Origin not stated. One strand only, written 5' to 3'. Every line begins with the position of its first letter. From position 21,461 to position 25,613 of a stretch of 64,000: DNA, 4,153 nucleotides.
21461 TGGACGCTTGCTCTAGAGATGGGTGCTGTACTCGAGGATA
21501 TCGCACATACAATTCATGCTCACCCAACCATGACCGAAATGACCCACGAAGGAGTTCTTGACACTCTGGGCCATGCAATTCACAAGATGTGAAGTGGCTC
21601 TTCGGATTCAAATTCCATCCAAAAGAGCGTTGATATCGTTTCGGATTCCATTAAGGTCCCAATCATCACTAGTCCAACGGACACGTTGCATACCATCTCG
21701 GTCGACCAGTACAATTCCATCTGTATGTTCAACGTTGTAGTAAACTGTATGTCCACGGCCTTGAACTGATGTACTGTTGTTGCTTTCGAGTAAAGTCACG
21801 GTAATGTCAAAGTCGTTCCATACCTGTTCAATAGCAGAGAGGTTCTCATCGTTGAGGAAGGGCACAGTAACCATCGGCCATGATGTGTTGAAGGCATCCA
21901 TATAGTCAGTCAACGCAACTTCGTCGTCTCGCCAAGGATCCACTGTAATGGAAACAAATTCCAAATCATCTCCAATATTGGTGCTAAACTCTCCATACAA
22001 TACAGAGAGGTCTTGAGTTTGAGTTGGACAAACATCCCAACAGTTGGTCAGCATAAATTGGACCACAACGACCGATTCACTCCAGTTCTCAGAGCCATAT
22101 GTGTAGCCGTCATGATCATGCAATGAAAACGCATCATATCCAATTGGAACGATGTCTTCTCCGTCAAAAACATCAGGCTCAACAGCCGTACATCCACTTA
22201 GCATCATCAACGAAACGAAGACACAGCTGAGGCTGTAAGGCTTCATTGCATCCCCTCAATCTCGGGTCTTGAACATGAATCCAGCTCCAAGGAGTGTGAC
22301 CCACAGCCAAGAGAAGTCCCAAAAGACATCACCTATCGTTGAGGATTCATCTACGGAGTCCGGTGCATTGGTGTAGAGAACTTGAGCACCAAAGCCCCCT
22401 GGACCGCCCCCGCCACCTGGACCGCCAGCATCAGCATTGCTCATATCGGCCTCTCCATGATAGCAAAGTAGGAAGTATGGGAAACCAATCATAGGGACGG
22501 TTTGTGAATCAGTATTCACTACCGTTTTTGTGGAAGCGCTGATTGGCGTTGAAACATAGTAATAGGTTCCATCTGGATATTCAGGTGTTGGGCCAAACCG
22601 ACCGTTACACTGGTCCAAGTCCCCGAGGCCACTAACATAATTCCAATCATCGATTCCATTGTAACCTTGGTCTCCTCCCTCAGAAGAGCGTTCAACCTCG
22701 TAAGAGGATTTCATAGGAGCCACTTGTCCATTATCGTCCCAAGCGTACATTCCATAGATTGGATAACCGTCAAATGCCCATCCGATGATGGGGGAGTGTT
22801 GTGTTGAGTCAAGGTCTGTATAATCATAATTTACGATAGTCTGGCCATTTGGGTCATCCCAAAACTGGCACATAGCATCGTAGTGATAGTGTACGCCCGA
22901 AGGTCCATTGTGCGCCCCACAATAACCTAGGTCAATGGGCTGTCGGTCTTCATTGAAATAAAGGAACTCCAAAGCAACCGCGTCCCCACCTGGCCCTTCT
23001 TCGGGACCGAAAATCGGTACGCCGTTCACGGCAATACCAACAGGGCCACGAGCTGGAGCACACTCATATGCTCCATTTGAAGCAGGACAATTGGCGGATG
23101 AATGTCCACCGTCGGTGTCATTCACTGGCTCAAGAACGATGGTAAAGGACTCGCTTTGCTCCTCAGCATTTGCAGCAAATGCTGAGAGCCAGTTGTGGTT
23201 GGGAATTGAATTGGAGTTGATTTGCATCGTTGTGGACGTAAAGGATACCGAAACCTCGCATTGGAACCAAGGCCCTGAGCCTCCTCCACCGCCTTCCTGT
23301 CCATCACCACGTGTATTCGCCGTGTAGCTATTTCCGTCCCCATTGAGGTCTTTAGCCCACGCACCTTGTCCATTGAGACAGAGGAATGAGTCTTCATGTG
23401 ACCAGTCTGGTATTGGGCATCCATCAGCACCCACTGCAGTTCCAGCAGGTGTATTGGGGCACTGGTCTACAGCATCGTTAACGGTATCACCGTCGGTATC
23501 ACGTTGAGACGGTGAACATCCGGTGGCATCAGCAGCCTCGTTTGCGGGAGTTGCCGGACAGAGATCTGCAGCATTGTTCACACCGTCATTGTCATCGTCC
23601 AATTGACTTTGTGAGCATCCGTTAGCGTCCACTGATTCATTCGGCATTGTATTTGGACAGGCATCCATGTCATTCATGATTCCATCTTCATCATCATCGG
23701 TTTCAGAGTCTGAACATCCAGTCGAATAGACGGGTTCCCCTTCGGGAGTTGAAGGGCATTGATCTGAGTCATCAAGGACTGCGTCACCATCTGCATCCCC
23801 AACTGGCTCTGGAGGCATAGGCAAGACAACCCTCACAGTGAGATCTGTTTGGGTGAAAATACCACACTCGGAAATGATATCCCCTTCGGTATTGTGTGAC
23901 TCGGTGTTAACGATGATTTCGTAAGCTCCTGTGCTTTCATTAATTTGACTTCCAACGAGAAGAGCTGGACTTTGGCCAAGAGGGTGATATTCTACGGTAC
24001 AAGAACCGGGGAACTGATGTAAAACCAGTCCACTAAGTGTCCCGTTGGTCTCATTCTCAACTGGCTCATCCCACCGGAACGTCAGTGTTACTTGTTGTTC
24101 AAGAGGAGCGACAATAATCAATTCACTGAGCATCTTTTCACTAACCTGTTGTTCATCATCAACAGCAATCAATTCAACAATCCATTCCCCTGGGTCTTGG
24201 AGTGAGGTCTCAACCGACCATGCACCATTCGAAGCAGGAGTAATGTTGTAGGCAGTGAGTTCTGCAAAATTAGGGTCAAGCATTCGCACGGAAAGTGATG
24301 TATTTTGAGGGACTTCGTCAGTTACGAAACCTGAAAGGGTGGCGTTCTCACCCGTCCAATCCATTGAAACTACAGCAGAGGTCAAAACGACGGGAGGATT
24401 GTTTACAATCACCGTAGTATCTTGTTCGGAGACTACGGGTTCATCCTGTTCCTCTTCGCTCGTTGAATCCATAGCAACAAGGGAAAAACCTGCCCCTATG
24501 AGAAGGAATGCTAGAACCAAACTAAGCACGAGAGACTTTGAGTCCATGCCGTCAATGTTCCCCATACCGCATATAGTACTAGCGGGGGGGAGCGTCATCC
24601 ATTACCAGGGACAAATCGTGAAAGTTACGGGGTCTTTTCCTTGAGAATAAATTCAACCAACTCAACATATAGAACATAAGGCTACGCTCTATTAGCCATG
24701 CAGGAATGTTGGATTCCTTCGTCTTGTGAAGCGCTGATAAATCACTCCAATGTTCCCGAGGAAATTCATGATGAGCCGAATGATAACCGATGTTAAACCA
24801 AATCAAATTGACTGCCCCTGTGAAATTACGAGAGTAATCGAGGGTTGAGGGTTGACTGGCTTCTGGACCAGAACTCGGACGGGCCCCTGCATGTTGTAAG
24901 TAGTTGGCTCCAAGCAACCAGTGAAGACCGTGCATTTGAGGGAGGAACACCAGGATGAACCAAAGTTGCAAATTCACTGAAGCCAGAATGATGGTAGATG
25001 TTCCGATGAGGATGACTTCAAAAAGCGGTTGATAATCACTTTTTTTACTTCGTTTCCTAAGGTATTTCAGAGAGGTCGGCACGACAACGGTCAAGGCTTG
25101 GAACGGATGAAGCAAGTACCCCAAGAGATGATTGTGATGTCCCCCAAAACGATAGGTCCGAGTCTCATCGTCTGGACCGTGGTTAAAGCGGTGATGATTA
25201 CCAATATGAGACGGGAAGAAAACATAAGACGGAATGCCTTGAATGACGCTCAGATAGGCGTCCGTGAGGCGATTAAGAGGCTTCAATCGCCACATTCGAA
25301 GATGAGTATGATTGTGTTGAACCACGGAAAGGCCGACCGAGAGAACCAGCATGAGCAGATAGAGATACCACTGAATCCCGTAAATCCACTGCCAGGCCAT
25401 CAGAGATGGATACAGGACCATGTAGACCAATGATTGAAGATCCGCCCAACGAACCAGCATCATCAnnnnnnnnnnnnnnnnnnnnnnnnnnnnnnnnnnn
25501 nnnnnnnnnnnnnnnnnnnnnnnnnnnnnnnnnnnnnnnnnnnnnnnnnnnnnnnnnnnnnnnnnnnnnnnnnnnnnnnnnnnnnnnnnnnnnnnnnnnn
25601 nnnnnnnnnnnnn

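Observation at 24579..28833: Five-gene translationally coupled operon pairing a KAS III-like enzyme with two O2-dependent iron enzymes and two unknown membrane proteins, in an archaeon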

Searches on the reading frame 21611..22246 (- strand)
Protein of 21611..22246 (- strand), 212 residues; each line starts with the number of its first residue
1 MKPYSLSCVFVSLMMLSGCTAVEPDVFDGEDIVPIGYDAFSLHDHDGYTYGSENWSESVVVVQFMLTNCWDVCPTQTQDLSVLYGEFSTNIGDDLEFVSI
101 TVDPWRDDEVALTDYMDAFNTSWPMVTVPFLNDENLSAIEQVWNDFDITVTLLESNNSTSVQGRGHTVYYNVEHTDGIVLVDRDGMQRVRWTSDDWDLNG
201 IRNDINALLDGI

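Call 77: search_protein_families(library=pfam, proteins=[window:21611-22246:-], max_evalue=0.0001)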
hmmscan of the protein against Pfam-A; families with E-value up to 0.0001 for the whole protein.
window:21611-22246:- (212 aa): 1 family
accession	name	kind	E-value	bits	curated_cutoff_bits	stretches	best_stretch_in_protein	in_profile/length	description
PF02630.20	SCO1-SenC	-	1.8e-19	70.4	22.8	1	39-185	3-132/134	SCO1/SenC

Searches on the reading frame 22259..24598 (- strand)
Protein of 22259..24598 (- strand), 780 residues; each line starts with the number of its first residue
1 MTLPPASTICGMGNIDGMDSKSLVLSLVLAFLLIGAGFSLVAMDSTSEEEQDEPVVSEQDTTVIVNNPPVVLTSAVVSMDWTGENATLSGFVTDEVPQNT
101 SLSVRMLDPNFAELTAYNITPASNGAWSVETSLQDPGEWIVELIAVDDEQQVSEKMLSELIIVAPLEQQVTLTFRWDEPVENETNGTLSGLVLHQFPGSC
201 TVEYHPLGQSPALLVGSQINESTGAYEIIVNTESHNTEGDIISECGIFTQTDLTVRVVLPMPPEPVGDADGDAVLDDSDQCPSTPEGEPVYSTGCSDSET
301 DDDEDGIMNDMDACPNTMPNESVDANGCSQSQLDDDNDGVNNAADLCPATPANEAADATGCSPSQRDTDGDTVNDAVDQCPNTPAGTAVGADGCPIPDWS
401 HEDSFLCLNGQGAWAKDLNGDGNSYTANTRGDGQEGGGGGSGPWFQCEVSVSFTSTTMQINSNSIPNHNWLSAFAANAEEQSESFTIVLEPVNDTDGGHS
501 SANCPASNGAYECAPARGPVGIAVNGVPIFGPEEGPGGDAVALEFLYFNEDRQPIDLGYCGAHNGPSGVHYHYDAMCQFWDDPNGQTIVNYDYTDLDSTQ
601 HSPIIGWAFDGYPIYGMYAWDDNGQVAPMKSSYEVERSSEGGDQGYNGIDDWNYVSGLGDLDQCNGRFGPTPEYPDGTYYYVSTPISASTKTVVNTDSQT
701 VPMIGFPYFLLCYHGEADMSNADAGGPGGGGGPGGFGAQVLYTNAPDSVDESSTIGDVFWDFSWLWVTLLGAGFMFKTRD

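Call 3: search_protein_families(library=pfam, proteins=[window:22259-24598:-], max_evalue=0.1)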
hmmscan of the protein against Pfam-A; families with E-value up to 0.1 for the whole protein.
window:22259-24598:- (780 aa): 2 families
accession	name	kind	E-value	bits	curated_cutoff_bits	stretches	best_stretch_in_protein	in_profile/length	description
PF14240.11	YHYH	-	2.2e-32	113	25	1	505-685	8-182/193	YHYH protein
PF02412.23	TSP_3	-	5.2e-12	45.7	25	4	295-317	12-31/36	Thrombospondin type 3 repeat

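Call 4: search_protein_families(library=ncbifam, proteins=[window:22259-24598:-], max_evalue=0.1)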
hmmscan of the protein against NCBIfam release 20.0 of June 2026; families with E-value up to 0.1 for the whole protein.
window:22259-24598:- (780 aa): 3 families
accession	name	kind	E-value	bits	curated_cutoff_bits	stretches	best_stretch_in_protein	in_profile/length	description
NF053612.1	anchor_PA1041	equivalog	2.5e-17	63.6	250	4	367-400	77-110/236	PA1041 family peptidoglycan-binding anchor lipoprotein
NF033763.1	exchanger_TraB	exception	3.8e-13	48.3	700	2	332-397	321-381/522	outer membrane exchange protein TraB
NF047638.1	throspo3_MtsC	equivalog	5.3e-07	28.9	350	1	268-387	89-215/428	cell-cell cohesion MYXO-CTERM protein MtsC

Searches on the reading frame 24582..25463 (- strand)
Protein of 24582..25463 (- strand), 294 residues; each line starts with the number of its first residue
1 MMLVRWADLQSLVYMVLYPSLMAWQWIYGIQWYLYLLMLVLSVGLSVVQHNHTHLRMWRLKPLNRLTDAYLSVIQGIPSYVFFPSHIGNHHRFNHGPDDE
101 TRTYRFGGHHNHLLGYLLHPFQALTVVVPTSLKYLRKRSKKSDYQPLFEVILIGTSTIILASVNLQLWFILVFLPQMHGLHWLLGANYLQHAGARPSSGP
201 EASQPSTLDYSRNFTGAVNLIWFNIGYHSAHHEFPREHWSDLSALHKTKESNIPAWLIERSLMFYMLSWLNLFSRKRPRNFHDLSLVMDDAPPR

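Call 3: search_protein_families(library=pfam, proteins=[window:24582-25463:-], max_evalue=0.1)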
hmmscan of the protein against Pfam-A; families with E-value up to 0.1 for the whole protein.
window:24582-25463:- (294 aa): 1 family
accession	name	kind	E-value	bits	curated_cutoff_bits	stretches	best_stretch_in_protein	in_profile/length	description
PF00487.30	FA_desaturase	-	4.8e-24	85.9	29.7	1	31-248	2-237/253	Fatty acid desaturase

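Call 4: search_protein_families(library=ncbifam, proteins=[window:24582-25463:-], max_evalue=0.1)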
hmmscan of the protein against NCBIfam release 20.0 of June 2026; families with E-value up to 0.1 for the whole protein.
window:24582-25463:- (294 aa): 1 family
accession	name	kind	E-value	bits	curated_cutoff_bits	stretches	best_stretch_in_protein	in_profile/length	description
TIGR01726.1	HEQRo_perm_3TM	subfamily_domain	0.074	13.6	42.2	1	27-81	6-59/99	ABC transporter permease subunit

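Call 35: search_solved_structures(query=window:24582-25463:-, max_evalue=1, show_alignments=1)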
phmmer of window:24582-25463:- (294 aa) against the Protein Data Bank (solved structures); distinct sequences matched with E-value up to 1: 0.
